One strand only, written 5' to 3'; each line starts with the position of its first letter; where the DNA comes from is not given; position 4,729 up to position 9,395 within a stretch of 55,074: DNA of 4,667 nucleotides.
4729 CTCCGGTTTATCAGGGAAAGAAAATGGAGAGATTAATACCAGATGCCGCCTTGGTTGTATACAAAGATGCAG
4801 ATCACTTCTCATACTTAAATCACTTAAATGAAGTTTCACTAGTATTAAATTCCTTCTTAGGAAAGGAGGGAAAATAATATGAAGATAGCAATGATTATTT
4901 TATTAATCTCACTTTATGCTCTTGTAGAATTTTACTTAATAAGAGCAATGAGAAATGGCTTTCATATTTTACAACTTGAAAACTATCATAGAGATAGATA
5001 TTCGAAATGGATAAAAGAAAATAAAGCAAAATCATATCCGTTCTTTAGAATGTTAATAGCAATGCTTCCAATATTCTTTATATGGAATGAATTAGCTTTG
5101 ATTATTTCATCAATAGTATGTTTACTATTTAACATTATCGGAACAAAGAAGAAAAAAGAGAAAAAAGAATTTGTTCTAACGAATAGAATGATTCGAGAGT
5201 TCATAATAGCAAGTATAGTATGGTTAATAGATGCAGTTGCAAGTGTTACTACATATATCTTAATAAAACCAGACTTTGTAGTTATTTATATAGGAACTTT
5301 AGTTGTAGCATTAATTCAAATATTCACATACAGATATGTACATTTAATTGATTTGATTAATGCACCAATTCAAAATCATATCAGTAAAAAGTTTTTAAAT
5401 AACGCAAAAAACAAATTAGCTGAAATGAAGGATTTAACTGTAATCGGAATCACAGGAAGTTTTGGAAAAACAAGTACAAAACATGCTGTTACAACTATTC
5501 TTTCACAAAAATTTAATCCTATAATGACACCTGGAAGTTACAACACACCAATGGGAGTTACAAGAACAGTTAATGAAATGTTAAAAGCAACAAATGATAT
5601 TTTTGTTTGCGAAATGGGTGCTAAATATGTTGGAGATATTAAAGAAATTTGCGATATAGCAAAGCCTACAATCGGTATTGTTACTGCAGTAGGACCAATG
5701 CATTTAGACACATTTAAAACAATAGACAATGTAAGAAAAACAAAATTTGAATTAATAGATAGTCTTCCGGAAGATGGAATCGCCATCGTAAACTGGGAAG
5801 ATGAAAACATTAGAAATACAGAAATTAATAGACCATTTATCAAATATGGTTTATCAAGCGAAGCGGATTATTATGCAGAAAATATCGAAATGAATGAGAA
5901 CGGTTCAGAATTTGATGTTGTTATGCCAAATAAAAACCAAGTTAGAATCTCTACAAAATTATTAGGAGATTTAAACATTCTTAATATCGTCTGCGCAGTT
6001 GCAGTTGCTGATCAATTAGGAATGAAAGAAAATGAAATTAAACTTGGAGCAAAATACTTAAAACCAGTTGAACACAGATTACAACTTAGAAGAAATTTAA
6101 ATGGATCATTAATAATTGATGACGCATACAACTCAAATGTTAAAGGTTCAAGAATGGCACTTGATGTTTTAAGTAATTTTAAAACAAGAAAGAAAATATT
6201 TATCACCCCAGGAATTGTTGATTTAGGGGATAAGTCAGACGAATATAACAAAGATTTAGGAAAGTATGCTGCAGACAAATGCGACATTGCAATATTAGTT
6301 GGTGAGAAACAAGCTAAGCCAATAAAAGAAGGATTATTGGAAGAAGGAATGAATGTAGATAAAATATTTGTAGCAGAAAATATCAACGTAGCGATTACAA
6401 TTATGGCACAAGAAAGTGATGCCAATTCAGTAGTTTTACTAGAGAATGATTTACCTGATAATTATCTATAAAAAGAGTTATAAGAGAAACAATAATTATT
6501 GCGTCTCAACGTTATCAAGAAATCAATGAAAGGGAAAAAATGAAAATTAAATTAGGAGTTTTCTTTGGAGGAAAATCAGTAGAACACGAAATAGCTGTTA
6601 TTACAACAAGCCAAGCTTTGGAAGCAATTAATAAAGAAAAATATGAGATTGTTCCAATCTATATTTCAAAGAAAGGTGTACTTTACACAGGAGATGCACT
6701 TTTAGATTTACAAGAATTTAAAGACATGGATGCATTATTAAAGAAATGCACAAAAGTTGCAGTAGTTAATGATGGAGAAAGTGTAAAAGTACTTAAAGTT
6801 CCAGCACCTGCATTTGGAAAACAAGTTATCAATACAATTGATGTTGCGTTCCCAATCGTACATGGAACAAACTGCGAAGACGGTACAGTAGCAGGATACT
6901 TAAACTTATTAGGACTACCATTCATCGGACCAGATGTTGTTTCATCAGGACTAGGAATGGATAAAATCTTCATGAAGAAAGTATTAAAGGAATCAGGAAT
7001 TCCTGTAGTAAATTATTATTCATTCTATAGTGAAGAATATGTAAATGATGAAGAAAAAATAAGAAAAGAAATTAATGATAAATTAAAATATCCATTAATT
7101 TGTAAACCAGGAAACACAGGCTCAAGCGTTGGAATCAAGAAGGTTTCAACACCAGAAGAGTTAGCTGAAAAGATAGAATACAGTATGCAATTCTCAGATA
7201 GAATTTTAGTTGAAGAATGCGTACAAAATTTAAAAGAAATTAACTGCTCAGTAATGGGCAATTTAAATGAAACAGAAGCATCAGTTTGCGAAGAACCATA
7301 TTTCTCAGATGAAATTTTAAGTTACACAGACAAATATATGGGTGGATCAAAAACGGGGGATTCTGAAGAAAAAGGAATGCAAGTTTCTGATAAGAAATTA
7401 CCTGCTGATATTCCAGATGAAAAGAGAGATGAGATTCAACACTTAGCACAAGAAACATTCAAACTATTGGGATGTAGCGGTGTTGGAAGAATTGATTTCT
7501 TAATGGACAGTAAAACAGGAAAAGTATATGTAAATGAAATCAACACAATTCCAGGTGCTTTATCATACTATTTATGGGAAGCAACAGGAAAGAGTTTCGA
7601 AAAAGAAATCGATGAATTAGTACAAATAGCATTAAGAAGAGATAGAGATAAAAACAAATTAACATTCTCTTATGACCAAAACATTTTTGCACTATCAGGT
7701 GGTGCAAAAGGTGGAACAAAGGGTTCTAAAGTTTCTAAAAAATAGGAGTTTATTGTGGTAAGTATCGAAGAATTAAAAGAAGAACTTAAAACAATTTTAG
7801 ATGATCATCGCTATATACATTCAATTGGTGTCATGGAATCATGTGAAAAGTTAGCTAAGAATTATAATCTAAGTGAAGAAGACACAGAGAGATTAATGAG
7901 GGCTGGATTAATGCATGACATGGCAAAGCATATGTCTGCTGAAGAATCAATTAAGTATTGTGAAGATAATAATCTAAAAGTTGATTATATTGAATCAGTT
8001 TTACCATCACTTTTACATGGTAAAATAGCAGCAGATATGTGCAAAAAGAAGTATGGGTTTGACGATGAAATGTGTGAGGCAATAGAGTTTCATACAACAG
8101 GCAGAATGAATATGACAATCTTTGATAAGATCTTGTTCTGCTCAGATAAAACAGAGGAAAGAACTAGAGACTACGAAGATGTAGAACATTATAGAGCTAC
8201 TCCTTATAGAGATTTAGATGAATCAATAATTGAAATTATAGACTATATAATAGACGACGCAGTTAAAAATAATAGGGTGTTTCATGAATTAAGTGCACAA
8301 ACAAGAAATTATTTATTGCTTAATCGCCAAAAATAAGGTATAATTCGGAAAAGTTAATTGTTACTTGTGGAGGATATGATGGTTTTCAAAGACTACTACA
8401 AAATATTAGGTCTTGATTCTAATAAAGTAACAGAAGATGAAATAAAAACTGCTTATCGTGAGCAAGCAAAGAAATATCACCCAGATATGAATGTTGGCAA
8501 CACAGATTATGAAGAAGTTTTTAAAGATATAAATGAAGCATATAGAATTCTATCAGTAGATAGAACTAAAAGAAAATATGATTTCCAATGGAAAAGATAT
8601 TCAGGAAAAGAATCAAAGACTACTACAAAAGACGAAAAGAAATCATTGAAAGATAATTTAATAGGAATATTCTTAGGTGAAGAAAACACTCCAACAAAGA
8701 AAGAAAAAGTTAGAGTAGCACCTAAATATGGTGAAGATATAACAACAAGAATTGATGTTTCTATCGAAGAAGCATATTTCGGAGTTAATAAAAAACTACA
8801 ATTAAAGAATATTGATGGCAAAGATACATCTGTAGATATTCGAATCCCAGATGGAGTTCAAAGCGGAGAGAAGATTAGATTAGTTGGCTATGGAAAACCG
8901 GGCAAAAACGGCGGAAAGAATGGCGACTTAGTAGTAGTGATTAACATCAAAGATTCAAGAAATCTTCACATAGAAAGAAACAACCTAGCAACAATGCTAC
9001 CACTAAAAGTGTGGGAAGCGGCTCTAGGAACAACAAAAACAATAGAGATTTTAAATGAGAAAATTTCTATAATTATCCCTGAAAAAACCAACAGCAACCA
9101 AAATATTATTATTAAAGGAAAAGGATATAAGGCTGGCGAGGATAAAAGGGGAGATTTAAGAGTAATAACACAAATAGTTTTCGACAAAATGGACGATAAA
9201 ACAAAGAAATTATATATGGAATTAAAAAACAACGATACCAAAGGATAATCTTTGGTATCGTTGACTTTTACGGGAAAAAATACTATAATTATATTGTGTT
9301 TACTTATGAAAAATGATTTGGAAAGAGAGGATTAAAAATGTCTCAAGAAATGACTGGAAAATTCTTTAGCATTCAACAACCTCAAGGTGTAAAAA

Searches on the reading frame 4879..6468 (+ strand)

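Call 15: search_protein_families(library=pfam, proteins=[window:4879-6468:+], max_evalue=0.001)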
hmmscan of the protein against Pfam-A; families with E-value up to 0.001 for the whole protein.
window:4879-6468:+ (530 aa): 2 families
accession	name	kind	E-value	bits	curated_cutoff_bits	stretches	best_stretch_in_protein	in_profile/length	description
PF08245.18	Mur_ligase_M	-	1.2e-45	156.4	24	1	191-377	1-200/200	Mur ligase middle domain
PF02875.26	Mur_ligase_C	-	9e-11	43.1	28.4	1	399-521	1-123/127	Mur ligase, glutamate ligase domain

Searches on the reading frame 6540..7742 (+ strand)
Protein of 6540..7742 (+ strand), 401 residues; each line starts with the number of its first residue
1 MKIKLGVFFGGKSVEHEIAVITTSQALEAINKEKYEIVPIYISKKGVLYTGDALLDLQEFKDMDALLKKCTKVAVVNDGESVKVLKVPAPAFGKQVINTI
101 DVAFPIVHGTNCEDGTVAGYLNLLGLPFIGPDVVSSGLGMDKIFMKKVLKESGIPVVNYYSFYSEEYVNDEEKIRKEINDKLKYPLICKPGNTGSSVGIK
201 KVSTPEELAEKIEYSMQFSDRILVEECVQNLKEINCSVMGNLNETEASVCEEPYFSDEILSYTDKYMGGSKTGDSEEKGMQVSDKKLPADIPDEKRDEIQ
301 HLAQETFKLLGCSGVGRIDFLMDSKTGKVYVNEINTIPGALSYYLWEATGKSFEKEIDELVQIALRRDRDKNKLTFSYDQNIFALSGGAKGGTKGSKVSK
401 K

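Call 15: search_protein_families(library=pfam, proteins=[window:6540-7742:+], max_evalue=0.001)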
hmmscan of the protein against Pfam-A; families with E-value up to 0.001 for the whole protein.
window:6540-7742:+ (401 aa): 5 families
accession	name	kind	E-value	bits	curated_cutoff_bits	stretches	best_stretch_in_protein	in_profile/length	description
PF07478.18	Dala_Dala_lig_C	-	1e-47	162.7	24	1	149-362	2-204/204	D-ala D-ala ligase C-terminus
PF01820.27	Dala_Dala_lig_N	-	2.6e-27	96.2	34.6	1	4-131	1-121/121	D-ala D-ala ligase N-terminus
PF02786.22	CPSase_L_D2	-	4.5e-13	49.6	19.8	1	141-251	1-112/211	Carbamoyl-phosphate synthase L chain, ATP binding domain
PF02222.28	ATP-grasp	-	1.1e-07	32.2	27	0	149-244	3-92/179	ATP-grasp domain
PF02655.19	ATP-grasp_3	-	0.00014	22.5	23.2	0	141-336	3-155/160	ATP-grasp domain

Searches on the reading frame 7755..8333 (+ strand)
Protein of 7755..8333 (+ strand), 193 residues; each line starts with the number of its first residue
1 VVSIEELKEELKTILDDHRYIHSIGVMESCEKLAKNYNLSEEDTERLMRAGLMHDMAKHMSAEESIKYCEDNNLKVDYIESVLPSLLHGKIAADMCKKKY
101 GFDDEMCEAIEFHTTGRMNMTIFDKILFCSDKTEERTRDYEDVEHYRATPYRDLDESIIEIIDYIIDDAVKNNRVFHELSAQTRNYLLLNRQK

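Call 15: search_protein_families(library=pfam, proteins=[window:7755-8333:+], max_evalue=0.001)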
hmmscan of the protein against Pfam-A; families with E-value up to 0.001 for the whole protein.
window:7755-8333:+ (193 aa): 2 families
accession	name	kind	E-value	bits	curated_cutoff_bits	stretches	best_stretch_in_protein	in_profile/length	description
PF01966.28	HD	-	3.6e-12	47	22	1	19-134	1-114/116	HD domain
PF08668.18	HDOD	-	4.9e-05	23.3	22.9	1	21-114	97-194/196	HDOD domain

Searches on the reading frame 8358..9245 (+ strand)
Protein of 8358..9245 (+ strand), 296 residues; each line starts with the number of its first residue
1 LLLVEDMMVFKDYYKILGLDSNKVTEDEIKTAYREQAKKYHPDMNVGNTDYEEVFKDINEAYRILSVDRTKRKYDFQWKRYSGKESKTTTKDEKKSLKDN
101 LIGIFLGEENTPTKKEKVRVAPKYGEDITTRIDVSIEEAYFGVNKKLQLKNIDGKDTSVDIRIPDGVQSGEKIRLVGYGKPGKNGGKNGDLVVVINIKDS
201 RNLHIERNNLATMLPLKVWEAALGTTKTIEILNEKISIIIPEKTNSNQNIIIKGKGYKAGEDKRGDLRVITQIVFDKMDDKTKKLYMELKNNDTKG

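Call 15: search_protein_families(library=pfam, proteins=[window:8358-9245:+], max_evalue=0.001)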
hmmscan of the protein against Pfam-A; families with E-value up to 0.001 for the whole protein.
window:8358-9245:+ (296 aa): 2 families
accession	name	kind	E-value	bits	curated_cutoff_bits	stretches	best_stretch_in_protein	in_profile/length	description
PF01556.23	DnaJ_C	-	6.1e-35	120.9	26.6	1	129-275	2-151/152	DnaJ C terminal domain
PF00226.36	DnaJ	-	4.6e-21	75.1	27.8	1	12-75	1-63/63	DnaJ domain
